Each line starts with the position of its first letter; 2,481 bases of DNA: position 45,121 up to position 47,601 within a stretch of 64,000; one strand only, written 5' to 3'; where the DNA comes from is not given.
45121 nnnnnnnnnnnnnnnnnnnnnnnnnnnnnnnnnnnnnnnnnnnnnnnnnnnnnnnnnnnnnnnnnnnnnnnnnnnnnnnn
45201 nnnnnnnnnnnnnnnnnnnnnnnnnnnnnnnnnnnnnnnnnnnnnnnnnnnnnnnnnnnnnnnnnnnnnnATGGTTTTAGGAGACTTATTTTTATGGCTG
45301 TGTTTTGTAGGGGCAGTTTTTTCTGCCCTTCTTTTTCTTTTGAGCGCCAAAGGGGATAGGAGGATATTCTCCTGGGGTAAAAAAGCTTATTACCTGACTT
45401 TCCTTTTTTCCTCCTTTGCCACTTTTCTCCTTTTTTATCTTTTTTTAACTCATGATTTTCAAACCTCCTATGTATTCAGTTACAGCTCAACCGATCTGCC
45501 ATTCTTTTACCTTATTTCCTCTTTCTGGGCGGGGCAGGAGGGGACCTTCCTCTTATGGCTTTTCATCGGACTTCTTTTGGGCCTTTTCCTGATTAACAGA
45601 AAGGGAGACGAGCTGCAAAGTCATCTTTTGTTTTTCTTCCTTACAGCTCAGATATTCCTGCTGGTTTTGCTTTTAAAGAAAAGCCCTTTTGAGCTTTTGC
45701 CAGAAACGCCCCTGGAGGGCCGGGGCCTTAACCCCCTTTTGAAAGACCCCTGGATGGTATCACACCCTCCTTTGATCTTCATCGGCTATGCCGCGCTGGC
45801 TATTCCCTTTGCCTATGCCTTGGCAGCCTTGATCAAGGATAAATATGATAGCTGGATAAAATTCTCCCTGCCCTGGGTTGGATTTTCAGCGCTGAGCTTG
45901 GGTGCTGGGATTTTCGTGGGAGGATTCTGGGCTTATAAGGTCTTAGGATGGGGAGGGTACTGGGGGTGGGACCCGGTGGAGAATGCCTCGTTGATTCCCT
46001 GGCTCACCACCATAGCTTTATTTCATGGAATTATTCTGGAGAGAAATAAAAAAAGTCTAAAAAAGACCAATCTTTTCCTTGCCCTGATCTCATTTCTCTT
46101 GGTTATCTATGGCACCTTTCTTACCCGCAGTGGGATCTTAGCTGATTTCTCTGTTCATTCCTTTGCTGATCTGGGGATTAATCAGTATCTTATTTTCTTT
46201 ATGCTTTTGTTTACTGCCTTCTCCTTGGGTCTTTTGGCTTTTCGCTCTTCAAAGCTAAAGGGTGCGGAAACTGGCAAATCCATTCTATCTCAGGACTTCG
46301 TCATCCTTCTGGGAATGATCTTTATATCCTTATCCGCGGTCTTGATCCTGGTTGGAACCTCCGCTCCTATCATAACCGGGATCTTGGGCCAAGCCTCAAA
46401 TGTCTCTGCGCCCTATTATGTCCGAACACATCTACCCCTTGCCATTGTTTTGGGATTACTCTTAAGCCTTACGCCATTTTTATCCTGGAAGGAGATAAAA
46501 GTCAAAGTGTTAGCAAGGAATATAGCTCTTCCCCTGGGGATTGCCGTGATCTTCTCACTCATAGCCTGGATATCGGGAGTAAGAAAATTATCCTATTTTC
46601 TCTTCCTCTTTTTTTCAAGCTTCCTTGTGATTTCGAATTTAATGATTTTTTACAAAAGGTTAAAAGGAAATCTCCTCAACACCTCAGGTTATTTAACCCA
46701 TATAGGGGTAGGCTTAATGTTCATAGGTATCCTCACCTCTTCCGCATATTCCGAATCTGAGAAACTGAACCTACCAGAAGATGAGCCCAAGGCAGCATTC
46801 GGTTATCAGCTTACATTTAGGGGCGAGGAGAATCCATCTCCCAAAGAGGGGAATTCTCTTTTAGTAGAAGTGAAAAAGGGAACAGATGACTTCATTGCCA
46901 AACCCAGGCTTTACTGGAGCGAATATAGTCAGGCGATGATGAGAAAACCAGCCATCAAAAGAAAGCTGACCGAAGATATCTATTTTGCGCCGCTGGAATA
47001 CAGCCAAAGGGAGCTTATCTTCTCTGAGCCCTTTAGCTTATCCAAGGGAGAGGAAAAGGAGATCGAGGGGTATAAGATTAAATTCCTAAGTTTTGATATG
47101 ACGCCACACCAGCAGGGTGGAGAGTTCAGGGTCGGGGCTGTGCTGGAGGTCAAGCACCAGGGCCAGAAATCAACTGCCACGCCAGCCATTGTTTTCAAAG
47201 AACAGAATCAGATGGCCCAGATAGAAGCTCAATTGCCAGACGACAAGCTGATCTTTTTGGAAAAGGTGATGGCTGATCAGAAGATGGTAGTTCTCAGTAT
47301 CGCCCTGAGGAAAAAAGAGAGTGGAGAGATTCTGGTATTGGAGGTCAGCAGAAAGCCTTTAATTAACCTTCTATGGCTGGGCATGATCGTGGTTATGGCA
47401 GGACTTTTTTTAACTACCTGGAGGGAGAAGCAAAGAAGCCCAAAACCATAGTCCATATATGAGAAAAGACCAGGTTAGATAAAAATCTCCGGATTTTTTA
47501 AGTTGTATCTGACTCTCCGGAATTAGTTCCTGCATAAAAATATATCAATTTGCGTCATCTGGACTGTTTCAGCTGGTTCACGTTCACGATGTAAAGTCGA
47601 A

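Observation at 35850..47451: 11.6-kb co-oriented supercluster linking a quinol-oxidising bc complex to a porin-cytochrome conduit and haem maturation genes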

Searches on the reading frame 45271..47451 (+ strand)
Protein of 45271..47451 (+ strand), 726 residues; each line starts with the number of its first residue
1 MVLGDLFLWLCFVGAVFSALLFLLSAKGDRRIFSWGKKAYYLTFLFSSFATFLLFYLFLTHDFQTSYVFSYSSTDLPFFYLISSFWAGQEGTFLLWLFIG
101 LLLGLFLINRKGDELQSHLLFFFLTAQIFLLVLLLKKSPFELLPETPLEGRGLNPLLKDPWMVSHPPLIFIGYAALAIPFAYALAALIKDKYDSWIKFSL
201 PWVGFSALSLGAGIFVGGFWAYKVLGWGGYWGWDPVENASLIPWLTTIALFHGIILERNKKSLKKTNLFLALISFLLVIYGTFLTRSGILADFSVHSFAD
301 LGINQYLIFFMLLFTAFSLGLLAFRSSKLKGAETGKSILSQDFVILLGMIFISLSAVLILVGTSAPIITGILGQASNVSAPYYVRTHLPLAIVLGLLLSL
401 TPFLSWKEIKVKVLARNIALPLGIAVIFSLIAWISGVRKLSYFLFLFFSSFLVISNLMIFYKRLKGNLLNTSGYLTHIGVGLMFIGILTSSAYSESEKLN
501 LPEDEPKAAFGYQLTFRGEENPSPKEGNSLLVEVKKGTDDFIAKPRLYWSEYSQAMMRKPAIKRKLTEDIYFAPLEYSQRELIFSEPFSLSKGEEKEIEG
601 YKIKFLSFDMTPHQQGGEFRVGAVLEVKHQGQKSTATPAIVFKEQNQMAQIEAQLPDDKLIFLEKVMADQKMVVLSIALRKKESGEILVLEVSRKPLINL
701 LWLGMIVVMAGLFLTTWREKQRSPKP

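Call 4: search_protein_families(library=pfam, proteins=[window:45271-47451:+], max_evalue=0.01)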
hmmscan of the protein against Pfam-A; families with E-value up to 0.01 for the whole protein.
window:45271-47451:+ (726 aa): 3 families
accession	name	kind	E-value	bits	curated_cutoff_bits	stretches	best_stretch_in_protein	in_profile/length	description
PF01578.25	Cytochrom_C_asm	-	2.7e-35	122.4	29.9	1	87-287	2-206/212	Cytochrome C assembly protein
PF16327.10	CcmF_C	-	2.6e-30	106.2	28.7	1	309-573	2-282/323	Cytochrome c-type biogenesis protein CcmF C-terminal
PF05140.19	ResB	-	9.9e-06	25.1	24.6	1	657-721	389-453/486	ResB-like family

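Call 5: search_protein_families(library=ncbifam, proteins=[window:45271-47451:+], max_evalue=0.01)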
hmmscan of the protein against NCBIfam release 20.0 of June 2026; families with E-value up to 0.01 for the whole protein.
window:45271-47451:+ (726 aa): 4 families
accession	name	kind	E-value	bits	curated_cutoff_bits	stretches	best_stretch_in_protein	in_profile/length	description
TIGR03145.1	cyt_nit_nrfE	subfamily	5.8e-95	319.3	927.3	1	3-572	5-591/631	heme lyase NrfEFG subunit NrfE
TIGR00353.1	nrfE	subfamily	2.9e-94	317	569.05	1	52-573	3-534/578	heme lyase CcmF/NrfE family subunit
NF007691.0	PRK10369.1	subfamily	1.3e-68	232.2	394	1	40-571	45-525/573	heme lyase NrfEFG subunit NrfE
TIGR03144.1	cytochr_II_ccsB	equivalog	4.7e-14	52.7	187.6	2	203-279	166-235/252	c-type cytochrome biogenesis protein CcsB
